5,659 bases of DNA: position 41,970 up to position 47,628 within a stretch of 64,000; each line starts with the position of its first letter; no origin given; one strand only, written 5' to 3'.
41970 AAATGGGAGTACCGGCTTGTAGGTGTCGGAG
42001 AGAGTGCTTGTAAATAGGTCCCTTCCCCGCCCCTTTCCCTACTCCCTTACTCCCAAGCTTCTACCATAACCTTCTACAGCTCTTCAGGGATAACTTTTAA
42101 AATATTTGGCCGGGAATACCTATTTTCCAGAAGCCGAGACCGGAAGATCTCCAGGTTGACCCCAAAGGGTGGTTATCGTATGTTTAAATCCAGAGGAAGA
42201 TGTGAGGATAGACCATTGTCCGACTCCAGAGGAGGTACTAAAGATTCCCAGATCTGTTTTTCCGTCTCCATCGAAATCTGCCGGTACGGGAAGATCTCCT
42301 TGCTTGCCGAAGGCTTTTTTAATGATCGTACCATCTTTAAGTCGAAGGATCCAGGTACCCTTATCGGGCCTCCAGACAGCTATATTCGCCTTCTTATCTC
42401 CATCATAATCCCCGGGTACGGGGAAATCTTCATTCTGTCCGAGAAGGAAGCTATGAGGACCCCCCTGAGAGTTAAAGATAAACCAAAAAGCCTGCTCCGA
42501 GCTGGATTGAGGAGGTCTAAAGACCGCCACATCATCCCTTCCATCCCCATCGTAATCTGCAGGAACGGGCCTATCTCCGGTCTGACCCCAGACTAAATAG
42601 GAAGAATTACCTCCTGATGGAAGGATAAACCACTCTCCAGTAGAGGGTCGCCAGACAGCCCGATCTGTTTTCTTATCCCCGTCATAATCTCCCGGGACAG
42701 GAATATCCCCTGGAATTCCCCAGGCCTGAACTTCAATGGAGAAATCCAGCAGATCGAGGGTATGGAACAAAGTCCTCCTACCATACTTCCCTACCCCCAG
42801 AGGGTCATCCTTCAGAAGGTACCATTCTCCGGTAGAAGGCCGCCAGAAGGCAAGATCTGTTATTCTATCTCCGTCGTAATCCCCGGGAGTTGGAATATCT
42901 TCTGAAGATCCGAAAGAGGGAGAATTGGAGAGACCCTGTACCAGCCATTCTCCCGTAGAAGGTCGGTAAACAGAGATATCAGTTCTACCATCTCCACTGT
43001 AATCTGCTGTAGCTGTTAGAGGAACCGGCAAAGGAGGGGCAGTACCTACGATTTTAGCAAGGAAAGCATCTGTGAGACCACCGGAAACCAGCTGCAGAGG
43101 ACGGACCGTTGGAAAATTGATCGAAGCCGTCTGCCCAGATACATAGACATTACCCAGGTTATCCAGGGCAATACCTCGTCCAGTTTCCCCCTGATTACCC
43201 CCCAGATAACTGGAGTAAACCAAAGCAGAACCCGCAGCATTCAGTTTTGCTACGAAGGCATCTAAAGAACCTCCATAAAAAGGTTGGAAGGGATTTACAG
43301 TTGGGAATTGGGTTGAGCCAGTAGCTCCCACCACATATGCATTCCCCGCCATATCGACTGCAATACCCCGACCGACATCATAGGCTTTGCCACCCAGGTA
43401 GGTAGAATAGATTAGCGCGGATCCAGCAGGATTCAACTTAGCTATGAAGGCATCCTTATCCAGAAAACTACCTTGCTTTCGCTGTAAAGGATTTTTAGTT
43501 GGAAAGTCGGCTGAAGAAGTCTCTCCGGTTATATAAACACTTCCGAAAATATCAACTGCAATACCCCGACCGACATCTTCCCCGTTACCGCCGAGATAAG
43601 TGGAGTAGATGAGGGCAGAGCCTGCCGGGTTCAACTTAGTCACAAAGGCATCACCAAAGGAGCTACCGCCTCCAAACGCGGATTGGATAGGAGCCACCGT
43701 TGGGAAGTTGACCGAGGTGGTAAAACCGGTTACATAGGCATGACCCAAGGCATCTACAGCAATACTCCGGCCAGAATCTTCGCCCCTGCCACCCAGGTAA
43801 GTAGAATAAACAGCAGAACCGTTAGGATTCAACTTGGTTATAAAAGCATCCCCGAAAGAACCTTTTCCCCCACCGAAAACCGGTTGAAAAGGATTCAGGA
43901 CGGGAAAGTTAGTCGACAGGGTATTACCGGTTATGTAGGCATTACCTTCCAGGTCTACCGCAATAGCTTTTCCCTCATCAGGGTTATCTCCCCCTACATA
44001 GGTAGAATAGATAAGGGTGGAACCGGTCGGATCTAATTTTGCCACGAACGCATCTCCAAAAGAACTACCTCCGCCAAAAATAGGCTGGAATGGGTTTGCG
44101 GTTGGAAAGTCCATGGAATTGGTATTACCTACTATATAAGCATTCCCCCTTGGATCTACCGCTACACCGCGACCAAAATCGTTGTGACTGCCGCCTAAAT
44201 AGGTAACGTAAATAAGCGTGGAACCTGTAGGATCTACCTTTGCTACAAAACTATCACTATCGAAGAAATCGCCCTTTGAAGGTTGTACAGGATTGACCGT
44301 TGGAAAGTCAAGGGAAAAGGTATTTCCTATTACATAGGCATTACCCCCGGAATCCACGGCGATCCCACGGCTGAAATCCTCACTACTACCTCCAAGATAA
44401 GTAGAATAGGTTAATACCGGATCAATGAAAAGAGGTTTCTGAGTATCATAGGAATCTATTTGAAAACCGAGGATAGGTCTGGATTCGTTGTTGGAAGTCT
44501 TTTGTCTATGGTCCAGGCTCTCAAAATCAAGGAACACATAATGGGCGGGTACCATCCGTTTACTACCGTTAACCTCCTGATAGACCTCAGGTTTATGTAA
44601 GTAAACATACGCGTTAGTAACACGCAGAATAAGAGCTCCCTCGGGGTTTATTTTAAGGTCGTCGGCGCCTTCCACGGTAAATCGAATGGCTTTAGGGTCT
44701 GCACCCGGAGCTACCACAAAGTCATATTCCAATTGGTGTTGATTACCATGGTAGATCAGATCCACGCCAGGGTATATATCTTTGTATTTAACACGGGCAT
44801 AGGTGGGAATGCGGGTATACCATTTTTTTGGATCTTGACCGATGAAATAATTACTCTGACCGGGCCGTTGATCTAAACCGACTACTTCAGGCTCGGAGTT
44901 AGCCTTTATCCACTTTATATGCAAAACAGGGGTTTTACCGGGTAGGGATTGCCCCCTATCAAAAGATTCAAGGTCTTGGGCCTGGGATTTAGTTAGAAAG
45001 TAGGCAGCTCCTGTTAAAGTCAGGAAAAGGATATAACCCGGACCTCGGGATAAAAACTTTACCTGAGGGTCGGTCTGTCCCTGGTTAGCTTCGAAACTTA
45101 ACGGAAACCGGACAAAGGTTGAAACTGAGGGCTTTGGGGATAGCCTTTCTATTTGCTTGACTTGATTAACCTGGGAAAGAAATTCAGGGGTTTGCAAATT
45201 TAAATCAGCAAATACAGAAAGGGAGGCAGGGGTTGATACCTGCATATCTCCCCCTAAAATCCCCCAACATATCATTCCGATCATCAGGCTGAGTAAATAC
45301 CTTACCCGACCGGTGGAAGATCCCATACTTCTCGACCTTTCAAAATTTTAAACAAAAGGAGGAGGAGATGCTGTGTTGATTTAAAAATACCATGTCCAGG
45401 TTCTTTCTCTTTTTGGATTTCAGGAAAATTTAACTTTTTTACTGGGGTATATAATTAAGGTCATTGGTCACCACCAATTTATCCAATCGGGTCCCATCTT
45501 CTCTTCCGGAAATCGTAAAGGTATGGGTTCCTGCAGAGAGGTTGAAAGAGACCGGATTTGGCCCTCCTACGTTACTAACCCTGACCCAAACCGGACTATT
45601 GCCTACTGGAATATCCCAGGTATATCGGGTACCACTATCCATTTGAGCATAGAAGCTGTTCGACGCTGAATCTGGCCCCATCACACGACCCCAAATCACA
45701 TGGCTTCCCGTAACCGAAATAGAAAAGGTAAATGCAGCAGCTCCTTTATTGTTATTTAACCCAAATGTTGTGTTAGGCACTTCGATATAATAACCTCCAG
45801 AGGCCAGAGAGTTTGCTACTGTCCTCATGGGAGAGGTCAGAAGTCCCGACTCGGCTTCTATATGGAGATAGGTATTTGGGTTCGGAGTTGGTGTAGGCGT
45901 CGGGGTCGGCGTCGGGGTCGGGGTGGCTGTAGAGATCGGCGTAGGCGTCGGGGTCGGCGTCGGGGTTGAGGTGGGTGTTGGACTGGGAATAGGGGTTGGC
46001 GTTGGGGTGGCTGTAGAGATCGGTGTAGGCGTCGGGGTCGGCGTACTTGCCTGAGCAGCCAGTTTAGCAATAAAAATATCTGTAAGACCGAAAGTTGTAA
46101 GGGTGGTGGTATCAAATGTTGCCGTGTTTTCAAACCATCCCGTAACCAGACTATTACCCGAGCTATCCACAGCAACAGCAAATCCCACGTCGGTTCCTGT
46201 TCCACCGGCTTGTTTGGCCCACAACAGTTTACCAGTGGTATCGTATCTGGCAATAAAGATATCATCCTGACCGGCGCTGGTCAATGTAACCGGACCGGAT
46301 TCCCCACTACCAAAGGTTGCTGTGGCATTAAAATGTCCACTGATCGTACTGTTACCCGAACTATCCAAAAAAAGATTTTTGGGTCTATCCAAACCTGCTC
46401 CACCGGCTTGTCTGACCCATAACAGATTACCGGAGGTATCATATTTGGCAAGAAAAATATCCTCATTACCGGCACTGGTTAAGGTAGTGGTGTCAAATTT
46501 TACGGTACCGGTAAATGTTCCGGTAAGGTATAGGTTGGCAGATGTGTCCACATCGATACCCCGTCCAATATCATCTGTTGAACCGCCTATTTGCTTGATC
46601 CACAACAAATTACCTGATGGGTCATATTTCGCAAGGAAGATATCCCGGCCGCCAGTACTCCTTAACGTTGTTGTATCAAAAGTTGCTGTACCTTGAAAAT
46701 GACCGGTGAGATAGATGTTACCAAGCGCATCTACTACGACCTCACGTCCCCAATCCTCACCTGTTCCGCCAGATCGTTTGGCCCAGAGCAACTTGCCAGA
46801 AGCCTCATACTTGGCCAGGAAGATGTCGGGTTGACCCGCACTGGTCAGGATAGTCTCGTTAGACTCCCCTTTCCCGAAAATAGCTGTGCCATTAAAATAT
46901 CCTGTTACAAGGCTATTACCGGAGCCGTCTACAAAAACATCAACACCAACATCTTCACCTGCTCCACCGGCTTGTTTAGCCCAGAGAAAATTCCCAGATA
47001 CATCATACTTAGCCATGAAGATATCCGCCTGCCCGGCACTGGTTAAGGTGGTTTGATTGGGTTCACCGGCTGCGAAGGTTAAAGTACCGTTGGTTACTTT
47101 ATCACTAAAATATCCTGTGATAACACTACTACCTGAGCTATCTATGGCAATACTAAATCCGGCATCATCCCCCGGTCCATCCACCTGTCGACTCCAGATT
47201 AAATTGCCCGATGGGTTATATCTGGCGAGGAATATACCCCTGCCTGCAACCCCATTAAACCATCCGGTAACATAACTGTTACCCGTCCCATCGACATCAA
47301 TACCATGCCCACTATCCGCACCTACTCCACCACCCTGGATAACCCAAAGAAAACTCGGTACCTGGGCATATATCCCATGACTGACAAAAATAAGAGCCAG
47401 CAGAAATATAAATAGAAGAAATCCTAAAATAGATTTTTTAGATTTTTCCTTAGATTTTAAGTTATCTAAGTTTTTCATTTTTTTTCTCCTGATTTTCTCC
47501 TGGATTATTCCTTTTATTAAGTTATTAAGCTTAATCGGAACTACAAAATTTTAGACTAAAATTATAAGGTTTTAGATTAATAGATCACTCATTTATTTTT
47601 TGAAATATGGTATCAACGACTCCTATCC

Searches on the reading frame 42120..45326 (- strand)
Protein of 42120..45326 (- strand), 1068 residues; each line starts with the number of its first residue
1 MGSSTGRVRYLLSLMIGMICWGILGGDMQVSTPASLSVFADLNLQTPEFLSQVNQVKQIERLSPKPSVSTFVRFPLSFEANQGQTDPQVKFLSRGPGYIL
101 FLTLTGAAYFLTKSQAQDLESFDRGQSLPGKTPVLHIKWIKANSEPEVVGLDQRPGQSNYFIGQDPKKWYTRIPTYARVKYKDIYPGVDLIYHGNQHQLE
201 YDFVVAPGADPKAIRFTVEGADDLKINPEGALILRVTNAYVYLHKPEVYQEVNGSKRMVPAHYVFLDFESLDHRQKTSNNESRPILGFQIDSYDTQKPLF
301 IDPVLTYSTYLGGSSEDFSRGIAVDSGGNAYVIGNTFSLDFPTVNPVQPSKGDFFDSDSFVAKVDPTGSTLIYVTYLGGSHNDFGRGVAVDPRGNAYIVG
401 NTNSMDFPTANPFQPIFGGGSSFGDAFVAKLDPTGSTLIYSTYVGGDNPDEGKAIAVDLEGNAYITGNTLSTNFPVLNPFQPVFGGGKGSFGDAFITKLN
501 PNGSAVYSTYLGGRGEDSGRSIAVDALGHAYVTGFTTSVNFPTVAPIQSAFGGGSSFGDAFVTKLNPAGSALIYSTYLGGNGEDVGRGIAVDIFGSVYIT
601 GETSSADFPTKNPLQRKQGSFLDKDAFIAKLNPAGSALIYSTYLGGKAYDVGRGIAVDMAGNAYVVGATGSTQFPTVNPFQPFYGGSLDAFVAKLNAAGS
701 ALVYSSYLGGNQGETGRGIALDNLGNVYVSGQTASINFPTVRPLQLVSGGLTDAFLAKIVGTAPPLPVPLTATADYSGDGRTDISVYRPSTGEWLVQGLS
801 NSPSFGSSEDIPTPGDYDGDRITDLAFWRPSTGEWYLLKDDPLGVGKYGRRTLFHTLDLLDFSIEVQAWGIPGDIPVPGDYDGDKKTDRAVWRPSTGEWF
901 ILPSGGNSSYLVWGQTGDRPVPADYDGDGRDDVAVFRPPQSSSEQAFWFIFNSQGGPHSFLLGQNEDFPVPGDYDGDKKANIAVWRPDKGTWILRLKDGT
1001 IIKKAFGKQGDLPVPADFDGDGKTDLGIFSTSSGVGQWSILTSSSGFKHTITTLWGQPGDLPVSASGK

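Call 52: search_protein_families(library=pfam, proteins=[window:42120-45326:-], max_evalue=0.01)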
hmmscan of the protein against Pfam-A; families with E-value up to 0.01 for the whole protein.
window:42120-45326:- (1068 aa): 4 families
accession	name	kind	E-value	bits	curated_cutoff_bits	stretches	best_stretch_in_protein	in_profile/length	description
PF06739.17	SBBP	-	3.9e-65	215.9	20.5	7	372-408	1-38/38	Beta-propeller repeat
PF25778.1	DUF7948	-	1.2e-60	205.6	27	1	78-304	1-214/214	Domain of unknown function (DUF7948)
PF13517.12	FG-GAP_3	-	2e-12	47.9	26.9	2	880-935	1-61/61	FG-GAP-like repeat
PF01839.29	FG-GAP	-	2e-10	40.8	22.1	1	920-938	5-23/37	FG-GAP repeat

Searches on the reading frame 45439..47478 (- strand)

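Call 52: search_protein_families(library=pfam, proteins=[window:45439-47478:-], max_evalue=0.01)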
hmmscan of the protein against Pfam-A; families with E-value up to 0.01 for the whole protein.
window:45439-47478:- (679 aa): 2 families
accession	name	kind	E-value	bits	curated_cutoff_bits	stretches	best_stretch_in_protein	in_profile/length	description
PF06739.17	SBBP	-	9.6e-28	96.3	20.5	5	293-321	2-31/38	Beta-propeller repeat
PF17164.10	DUF5122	-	7.9e-06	26.5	27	0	69-93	7-32/36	Domain of unknown function (DUF5122) beta-propeller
